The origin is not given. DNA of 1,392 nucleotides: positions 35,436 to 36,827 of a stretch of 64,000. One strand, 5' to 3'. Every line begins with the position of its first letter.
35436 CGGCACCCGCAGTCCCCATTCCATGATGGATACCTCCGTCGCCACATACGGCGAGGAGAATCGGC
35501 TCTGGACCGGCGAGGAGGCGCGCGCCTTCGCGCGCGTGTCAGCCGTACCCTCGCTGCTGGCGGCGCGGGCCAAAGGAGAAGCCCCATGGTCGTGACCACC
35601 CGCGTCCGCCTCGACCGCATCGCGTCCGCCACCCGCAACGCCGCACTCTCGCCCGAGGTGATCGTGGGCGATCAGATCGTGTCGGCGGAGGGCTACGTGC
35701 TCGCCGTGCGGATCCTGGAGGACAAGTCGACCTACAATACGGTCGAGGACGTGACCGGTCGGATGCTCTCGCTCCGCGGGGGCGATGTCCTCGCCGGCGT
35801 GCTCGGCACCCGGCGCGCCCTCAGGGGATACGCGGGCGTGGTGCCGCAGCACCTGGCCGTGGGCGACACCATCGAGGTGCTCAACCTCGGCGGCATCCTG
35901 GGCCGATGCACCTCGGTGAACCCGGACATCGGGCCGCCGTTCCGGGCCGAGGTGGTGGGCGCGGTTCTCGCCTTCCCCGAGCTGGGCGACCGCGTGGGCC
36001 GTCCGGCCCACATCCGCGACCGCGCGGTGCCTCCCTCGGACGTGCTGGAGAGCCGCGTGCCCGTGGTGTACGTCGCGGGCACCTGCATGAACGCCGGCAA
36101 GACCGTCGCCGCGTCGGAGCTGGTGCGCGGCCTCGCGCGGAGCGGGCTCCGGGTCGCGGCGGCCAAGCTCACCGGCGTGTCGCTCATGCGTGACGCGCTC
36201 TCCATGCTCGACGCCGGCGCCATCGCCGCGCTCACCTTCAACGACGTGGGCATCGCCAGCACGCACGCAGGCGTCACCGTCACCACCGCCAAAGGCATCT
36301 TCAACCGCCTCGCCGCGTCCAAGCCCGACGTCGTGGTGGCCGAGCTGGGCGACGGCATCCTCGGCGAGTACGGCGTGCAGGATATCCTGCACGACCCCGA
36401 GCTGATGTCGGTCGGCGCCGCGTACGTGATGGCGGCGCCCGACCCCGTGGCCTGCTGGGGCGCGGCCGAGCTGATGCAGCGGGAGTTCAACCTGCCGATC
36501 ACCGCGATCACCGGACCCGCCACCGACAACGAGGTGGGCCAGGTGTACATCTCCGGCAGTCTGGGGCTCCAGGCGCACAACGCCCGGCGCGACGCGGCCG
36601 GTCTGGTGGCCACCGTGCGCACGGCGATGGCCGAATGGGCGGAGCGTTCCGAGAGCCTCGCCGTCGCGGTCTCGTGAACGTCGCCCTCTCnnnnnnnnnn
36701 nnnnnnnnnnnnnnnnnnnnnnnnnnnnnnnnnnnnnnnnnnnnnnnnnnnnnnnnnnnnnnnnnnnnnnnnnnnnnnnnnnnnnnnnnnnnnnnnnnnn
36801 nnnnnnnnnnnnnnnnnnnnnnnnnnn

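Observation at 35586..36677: Uncharacterised BioD/DUF1611-like P-loop protein inside an arginine operon that lacks argA/argJ: candidate missing first-step enzyme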

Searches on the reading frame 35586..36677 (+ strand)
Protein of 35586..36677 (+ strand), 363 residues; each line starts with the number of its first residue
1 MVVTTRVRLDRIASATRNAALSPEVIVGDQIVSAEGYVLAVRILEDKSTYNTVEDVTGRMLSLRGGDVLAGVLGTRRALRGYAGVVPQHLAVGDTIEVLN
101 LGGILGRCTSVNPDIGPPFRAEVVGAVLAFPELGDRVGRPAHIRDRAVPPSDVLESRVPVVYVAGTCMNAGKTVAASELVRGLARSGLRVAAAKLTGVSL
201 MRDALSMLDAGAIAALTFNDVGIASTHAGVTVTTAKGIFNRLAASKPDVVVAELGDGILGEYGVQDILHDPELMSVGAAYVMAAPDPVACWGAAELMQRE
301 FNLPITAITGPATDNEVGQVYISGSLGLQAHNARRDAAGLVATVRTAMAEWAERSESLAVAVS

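Call 3: search_protein_families(library=pfam, proteins=[window:35586-36677:+], max_evalue=1)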
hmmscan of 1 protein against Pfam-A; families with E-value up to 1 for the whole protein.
window:35586-36677:+ (363 aa): 6 families
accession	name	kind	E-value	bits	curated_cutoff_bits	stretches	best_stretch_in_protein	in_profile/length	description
PF07755.17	DUF1611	-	0.00093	19.1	25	1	156-209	10-62/201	Domain of unknown function (DUF1611_C) P-loop domain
PF01656.29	CbiA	-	0.018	15.4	25.4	1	163-195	3-35/125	CobQ/CobB/MinD/ParA nucleotide binding domain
PF03205.20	MobB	-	0.032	14.5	26.6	1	167-253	7-97/133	Molybdopterin guanine dinucleotide synthesis protein B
PF18103.7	SH3_11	-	0.064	13.9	25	1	135-174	13-52/63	Retroviral integrase C-terminal SH3 domain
PF13500.12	AAA_26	-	0.13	12.6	27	1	161-191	3-33/198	AAA domain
PF07313.18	AmiA-like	-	0.28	11.1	27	1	199-248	134-183/202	N-acetylmuramoyl-L-alanine amidase-like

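Call 4: search_protein_families(library=ncbifam, proteins=[window:35586-36677:+], max_evalue=1)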
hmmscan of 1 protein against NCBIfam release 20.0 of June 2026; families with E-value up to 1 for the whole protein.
window:35586-36677:+ (363 aa): 4 families
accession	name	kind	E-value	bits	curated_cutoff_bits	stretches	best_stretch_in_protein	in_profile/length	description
TIGR00347.1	bioD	equivalog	0.0011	19.1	83.3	1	162-199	1-40/166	dethiobiotin synthase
TIGR00313.1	cobQ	equivalog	0.026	13.4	309.9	1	162-200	2-40/477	cobyric acid synthase CobQ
TIGR00176.1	mobB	equivalog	0.029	14.4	76.2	1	167-220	7-65/155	molybdopterin-guanine dinucleotide biosynthesis protein B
NF001989.1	PRK00784.1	equivalog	0.035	12.8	273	1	161-195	3-37/480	cobyric acid synthase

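Call 7: find_homologous_proteins(query=window:35586-36677:+, max_evalue=0.001)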
Query window:35586-36677:+ (363 aa): 2969 proteins with E <= 0.001 among 8000 candidates; the best 120 are listed.
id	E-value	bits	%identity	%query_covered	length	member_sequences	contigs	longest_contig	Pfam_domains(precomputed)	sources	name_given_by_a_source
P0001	3.8e-220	748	98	100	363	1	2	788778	-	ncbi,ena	-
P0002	1.7e-213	726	94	100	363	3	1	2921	-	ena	-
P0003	2.6e-211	719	93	99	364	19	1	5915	-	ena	-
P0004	1.2e-209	714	92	99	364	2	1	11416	-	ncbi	-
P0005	2.4e-209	713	92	99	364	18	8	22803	-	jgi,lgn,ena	jgi:hypothetical protein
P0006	1.4e-208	710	92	99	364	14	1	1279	-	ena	-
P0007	2.4e-207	706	91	99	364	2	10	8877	-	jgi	jgi:hypothetical protein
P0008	7.4e-207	705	91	99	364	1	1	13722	-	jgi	jgi:hypothetical protein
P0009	7.5e-207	704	92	99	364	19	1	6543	-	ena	-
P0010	1.6e-206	703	91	99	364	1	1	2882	-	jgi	jgi:hypothetical protein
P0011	1.7e-206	703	91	99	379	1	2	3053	-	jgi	jgi:hypothetical protein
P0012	2.4e-206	703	91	99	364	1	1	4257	-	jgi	jgi:hypothetical protein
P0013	2.9e-206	703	92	99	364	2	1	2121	-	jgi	-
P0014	4.9e-206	702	91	99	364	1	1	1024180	-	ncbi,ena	-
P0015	1.5e-205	700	91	100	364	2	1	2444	-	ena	-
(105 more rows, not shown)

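Call 9: search_solved_structures(query=window:35586-36677:+, max_evalue=10, show_alignments=2)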
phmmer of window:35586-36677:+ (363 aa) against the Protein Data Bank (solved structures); distinct sequences matched with E-value up to 10: 0.

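Call 14: find_encoding_contigs(protein=P0014, flank=10000, max_places=3)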
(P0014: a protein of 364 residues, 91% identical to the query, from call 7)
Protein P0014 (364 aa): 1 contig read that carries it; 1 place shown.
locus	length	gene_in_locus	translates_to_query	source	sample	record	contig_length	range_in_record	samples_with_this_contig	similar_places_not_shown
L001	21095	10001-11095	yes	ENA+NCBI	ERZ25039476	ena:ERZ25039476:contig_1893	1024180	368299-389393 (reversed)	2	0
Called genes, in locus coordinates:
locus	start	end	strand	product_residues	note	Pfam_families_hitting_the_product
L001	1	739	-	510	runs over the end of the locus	PF00989:PAS (weak), PF08448:PAS_4, PF13426:PAS_9 (weak), PF08447:PAS_3, PF00512:HisKA, PF02518:HATPase_c (faint), PF00072:Response_reg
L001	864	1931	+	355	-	PF01594:AI-2E_transport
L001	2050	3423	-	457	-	PF13505:OMP_b-brl (weak), PF02412:TSP_3 (faint), PF00691:OmpA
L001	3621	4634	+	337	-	PF00248:Aldo_ket_red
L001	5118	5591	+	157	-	PF00903:Glyoxalase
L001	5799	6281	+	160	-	-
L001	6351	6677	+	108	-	-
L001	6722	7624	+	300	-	PF05343:Peptidase_M42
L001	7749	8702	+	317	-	PF04389:Peptidase_M28 (faint), PF05343:Peptidase_M42, PF01546:Peptidase_M20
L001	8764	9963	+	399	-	PF00764:Arginosuc_synth, PF20979:Arginosuc_syn_C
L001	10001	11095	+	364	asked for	-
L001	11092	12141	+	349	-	PF01118:Semialdhyde_dh, PF22698:Semialdhyde_dhC_1, PF02774:Semialdhyde_dhC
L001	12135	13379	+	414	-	PF00202:Aminotran_3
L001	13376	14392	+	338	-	PF02729:OTCace_N, PF00185:OTCace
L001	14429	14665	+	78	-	PF00696:AA_kinase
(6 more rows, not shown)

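Call 21: search_protein_representatives(protein=window:35586-36677:+)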
Query: 363 residues. Proteins with E-value up to 0.001 (for the whole library): 1418; up to 1e-10: 880; up to 1e-30: 168. The best 150 are listed.
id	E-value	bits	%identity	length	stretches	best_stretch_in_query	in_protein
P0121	2.0e-115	402.3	57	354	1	5-348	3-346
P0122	3.7e-103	361.9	85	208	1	1-203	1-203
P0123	2.1e-102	359.5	49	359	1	5-350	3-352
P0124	1.1e-95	337.3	84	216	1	168-357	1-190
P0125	2.7e-95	336.1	58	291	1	71-349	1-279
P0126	3.3e-94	332.5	51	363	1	6-340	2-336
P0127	3.9e-87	309.3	49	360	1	7-344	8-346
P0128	1.4e-83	297.6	44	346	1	6-341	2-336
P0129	2.9e-80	286.7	43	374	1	4-355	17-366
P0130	2.2e-79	283.8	65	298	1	1-245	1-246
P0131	2.0e-77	277.3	76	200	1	86-276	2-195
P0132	8.8e-77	275.2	96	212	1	39-173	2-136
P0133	1.0e-75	271.8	46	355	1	6-344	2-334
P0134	6.5e-74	265.8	44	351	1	3-349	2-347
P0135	1.4e-73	264.7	80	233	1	1-156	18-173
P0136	4.4e-73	263.1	44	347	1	7-337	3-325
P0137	1.4e-72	261.4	46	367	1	5-343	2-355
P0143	2.0e-66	241.2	47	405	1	5-288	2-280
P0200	3.6e-45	171.3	32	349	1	6-331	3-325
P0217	6.9e-41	157.2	42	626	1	47-344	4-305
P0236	9.1e-39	150.3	31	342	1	6-331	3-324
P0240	3.8e-38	148.2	36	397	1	16-332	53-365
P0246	2.1e-36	142.5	31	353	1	11-315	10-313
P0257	2.4e-35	139.0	37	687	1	7-319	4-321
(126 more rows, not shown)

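Call 23: search_protein_families(library=pfam, proteins=[P0217, P0257, P0240, P0143, P0236, P0246, P0200], max_evalue=0.01)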
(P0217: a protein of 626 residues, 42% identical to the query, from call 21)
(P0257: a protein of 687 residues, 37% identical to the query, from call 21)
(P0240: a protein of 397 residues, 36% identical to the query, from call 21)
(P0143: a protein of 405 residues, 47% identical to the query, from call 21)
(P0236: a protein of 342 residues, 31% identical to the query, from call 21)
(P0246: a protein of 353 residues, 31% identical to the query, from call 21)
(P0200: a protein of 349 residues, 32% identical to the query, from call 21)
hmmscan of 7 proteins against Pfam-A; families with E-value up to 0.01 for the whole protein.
P0217 (626 aa): 2 families
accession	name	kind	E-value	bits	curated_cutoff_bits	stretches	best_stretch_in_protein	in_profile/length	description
PF00696.33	AA_kinase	-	5e-33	115.2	24.9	1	363-597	2-234/234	Amino acid kinase family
PF00702.32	Hydrolase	-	0.00045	21.1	26.4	1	196-306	45-157/191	haloacid dehalogenase-like hydrolase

P0257 (687 aa): 1 family
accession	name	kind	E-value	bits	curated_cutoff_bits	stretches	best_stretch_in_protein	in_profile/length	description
PF22698.1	Semialdhyde_dhC_1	-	4.2e-09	36.9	27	2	619-675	87-144/165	Semialdehyde dehydrogenase, dimerisation domain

P0240 (397 aa): 3 families
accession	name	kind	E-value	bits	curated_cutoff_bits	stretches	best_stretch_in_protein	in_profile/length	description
PF03205.20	MobB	-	2.7e-05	24.5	26.6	1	191-246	1-60/133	Molybdopterin guanine dinucleotide synthesis protein B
PF01656.29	CbiA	-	0.00018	21.9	25.4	1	192-226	1-35/125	CobQ/CobB/MinD/ParA nucleotide binding domain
PF07755.17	DUF1611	-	0.00026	20.9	25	1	187-225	10-48/201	Domain of unknown function (DUF1611_C) P-loop domain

P0143 (405 aa): 2 families
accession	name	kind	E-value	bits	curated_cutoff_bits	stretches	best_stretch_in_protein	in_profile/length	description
PF13500.12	AAA_26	-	0.0011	19.3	27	1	153-195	3-45/198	AAA domain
PF07755.17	DUF1611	-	0.0016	18.4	25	1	147-186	9-48/201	Domain of unknown function (DUF1611_C) P-loop domain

P0236 (342 aa): 0 families

P0246 (353 aa): 1 family
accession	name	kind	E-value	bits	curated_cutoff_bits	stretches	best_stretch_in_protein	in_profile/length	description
PF03205.20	MobB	-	4.2e-05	23.9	26.6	1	155-207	1-57/133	Molybdopterin guanine dinucleotide synthesis protein B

P0200 (349 aa): 1 family
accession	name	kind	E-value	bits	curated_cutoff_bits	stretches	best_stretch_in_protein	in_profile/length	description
PF01656.29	CbiA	-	0.00049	20.5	25.4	0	155-280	4-54/125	CobQ/CobB/MinD/ParA nucleotide binding domain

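Call 28: find_related_loci(query=A2, collection=genome_contigs, flank=10000)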
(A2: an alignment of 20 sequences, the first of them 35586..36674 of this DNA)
Query A2 (363 aa) in genome_contigs; peptide patterns used: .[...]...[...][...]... (x = any residue, [..] = any of these).
600 stretches matched a pattern (row limit reached: there are more); 594 encode a relative of the query (tblastn E <= 1e-3); the best 80 are kept; 80 distinct loci.
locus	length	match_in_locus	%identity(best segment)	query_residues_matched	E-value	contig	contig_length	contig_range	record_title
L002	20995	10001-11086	92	1-362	0e+0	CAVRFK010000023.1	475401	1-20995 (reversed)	MAG: uncultured Gemmatimonadales bacterium isolate MFD04935.bin.2.102 genome assembly, contig: contig_268, whole genome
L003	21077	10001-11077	91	1-359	0e+0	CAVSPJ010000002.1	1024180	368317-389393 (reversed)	MAG: uncultured Gemmatimonadales bacterium isolate MFD01275.bin.2.206 genome assembly, contig: contig_1893, whole genome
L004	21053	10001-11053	91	1-351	0e+0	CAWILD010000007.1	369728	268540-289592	MAG: uncultured Gemmatimonadales bacterium isolate MFD05176.bin.1.238 genome assembly, contig: contig_23573, whole genom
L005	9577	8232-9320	89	1-363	0e+0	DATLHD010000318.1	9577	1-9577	MAG TPA_asm: Gemmatimonadales bacterium isolate SMAG_U13631 k141_4235275, whole genome shotgun sequence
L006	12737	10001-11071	86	1-357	0e+0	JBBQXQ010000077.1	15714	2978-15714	MAG: Gemmatimonadales bacterium isolate Co_metawrap_2123 Cmw_2123_k141_23905197_length_15714_cov_11.9969, whole genome s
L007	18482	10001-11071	85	1-357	0e+0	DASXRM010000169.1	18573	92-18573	MAG TPA_asm: Gemmatimonadales bacterium isolate SMAG_U4640 k141_2577302, whole genome shotgun sequence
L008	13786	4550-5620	85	1-357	0e+0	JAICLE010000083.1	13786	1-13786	MAG: Gemmatimonadales bacterium isolate GZL_HY_2_bin.118 k141_4395931_length_13786_cov_22.3653, whole genome shotgun seq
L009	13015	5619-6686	83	1-356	0e+0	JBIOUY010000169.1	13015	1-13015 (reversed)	MAG: Gemmatimonadales bacterium isolate MAG122 k127_3033322, whole genome shotgun sequence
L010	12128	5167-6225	85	1-353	0e+0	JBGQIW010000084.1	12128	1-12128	MAG: Gemmatimonadota bacterium isolate OBJ2_061818_070_38 k141_506889_length_12128_cov_15.8296, whole genome shotgun seq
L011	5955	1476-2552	83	1-359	0e+0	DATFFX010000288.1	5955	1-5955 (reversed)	MAG TPA_asm: Gemmatimonadales bacterium isolate SMAG_U8647 k141_1444074, whole genome shotgun sequence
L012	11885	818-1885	83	1-356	0e+0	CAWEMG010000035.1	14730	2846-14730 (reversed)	MAG: uncultured Gemmatimonadales bacterium isolate MFD02840.bin.2.212 genome assembly, contig: contig_59940, whole genom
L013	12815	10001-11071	85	1-357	0e+0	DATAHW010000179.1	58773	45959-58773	MAG TPA_asm: Gemmatimonadales bacterium isolate SMAG_U6867 k141_2621994, whole genome shotgun sequence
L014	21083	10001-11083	82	1-361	0e+0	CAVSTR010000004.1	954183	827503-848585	MAG: uncultured Gemmatimonadales bacterium isolate MFD09212.bin.1.3 genome assembly, contig: contig_6339, whole genome s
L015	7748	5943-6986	82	1-348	0e+0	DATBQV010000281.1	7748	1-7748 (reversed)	MAG TPA_asm: Gemmatimonadales bacterium isolate SMAG_U4112 k141_1172950, whole genome shotgun sequence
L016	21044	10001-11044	82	1-348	0e+0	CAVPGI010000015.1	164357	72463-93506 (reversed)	MAG: uncultured Gemmatimonadales bacterium isolate MFD10007.bin.2.175 genome assembly, contig: contig_7929, whole genome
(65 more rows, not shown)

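Call 35: predict_structure(alignment_id=A1)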
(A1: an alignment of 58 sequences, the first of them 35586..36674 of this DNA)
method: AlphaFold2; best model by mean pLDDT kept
length: 363 residues; sequences in the alignment: 58
mean_pLDDT: 97.2   pTM: 0.94
mean pLDDT of the five models: 97.2, 96.7, 96.5, 96.4, 96.1
residues with pLDDT >= 90: 356; 70-90: 6; 50-70: 1; < 50: 0
segments of 3 or more residues with pLDDT < 50: none
pLDDT, mean of each block of 10 residues (from residue 1): 92 97 98 98 97 97 98 95 98 98 98 96 98 93 97 98 97 98 98 96 97 98 94 98 98 96 97 98 98 98 98 98 98 98 98 96 91
secondary structure, 60 per line:
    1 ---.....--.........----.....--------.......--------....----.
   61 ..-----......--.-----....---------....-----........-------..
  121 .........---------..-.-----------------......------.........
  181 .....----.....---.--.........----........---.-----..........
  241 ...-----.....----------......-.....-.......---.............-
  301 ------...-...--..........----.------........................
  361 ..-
elements in order: E4-8 E11-13 H14-19 E24-28 E37-43 E52-55 E60-62 E68-73 E82-85 E95-98 E104-111 E119-129 E160-165 H172-185 E190-194 H201-209 E214-217 H218-221 H231-243 E249-253 H264-269 H271-275 E277-283 H287-299 E307-309 H316-325 H337-362

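Call 37: fold_search(model_id=the predicted structure, library=pdb)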
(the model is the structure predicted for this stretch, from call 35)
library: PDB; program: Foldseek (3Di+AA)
matches with E <= 10: 1476; with E <= 0.001: 157
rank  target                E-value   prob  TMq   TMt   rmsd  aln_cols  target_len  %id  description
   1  4ak9_A                5.3e-06  1.00  0.35  0.41  11.6       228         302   14  Structure of chloroplast FtsY from Physcomitrella patens (released 2013-01-16)
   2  5l3s_G                5.6e-06  1.00  0.35  0.43  11.8       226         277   15  Structure of the GTPase heterodimer of crenarchaeal SRP54 and FtsY (released 2016-06-08)
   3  7o9i                  8.1e-06  1.00  0.34  0.42   8.0       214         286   14  Escherichia coli Ffh in complex with pppGpp (released 2022-02-02)
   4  5l3s_C                8.6e-06  1.00  0.33  0.43  12.0       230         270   15  Structure of the GTPase heterodimer of crenarchaeal SRP54 and FtsY (released 2016-06-08)
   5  2xxa_B                9.2e-06  1.00  0.32  0.39  12.0       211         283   16  The Crystal Structure of the Signal Recognition Particle (SRP) in Complex with its Receptor(SR) (released 2011-03-02)
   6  5l3s_E                1.0e-05  1.00  0.34  0.44  11.8       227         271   14  Structure of the GTPase heterodimer of crenarchaeal SRP54 and FtsY (released 2016-06-08)
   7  6fqd_A                1.3e-05  1.00  0.33  0.42  11.7       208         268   14  Escherichia Coli Signal Recognition Particle Receptor FtsY NGdN1 (released 2018-05-09)
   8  6cy1_B                1.9e-05  1.00  0.33  0.38   9.6       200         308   14  Crystal structure of Signal recognition particle receptor FtsY from Elizabethkingia anophelis (released 2018-05-02)
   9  5l3s_A                2.1e-05  1.00  0.32  0.41   8.5       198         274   17  Structure of the GTPase heterodimer of crenarchaeal SRP54 and FtsY (released 2016-06-08)
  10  6cy5_A                2.1e-05  1.00  0.29  0.32  12.9       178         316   13  Crystal structure of Signal recognition particle receptor FtsY from Elizabethkingia anophelis in complex with GDP (released 2018-05-02)
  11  5l3r_A                2.2e-05  1.00  0.36  0.47  11.1       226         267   15  Structure of the GTPase heterodimer of chloroplast SRP54 and FtsY from Arabidopsis thaliana (released 2016-06-08)
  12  7o9g                  2.3e-05  1.00  0.36  0.43   7.1       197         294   16  Escherichia coli Ffh in complex with ppGpp (released 2022-02-02)
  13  2og2                  2.3e-05  1.00  0.35  0.41  10.6       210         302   12  Crystal structure of chloroplast FtsY from Arabidopsis thaliana (released 2007-12-11)
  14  5l3r_C                2.3e-05  1.00  0.37  0.48  11.0       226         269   15  Structure of the GTPase heterodimer of chloroplast SRP54 and FtsY from Arabidopsis thaliana (released 2016-06-08)
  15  3of5_B                2.3e-05  1.00  0.34  0.52   6.1       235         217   11  Crystal Structure of a Dethiobiotin Synthetase from Francisella tularensis subsp. tularensis SCHU S4 (released 2011-02-02)
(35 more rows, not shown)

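Call 56: list_cluster_members(proteins=[P0121, P0123, P0126, P0127, P0128, P0129, P0133, P0134, P0136, P0137])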
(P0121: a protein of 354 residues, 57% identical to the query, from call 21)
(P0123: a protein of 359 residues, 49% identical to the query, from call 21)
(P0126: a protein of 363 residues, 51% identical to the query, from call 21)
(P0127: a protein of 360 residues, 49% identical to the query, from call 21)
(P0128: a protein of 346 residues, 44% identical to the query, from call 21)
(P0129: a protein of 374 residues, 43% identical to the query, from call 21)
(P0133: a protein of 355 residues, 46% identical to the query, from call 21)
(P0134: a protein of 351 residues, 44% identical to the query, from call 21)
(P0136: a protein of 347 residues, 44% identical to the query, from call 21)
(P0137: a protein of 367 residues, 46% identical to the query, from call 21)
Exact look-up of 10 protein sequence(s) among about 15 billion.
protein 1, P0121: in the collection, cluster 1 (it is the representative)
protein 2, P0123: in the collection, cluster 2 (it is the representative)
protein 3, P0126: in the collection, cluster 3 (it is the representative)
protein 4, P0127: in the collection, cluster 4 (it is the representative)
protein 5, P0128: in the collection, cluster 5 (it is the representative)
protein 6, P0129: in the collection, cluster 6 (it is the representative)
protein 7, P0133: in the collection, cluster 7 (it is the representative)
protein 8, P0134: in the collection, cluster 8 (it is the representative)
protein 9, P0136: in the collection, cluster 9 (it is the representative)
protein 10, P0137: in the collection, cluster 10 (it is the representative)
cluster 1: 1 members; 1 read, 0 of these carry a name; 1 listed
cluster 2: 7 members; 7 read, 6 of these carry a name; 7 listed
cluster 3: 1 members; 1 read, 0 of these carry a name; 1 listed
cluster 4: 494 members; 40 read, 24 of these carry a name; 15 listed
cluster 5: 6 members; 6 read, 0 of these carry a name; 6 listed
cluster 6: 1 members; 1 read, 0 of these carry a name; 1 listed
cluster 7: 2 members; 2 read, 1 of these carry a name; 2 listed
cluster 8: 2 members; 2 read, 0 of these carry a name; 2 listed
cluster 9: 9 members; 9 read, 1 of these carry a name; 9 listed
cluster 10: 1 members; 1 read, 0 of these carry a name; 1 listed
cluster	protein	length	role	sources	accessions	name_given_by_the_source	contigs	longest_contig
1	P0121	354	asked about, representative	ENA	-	-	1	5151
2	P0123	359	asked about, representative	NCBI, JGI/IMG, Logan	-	hypothetical protein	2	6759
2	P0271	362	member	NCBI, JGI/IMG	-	hypothetical protein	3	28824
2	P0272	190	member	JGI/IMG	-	hypothetical protein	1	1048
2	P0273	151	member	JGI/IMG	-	hypothetical protein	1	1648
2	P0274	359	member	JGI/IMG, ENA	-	hypothetical protein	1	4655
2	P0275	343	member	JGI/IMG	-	hypothetical protein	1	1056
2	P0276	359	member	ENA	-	-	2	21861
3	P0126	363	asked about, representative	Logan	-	-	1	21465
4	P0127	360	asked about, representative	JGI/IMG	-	hypothetical protein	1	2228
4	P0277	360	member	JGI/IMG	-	hypothetical protein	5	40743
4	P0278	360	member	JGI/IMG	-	hypothetical protein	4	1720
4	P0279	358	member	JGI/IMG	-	hypothetical protein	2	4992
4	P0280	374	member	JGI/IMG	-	hypothetical protein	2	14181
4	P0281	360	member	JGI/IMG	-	hypothetical protein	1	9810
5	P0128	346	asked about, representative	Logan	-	-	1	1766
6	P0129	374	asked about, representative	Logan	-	-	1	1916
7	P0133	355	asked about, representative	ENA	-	-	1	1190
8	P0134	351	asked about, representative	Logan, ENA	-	-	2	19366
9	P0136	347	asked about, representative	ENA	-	-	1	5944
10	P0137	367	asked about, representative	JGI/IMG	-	-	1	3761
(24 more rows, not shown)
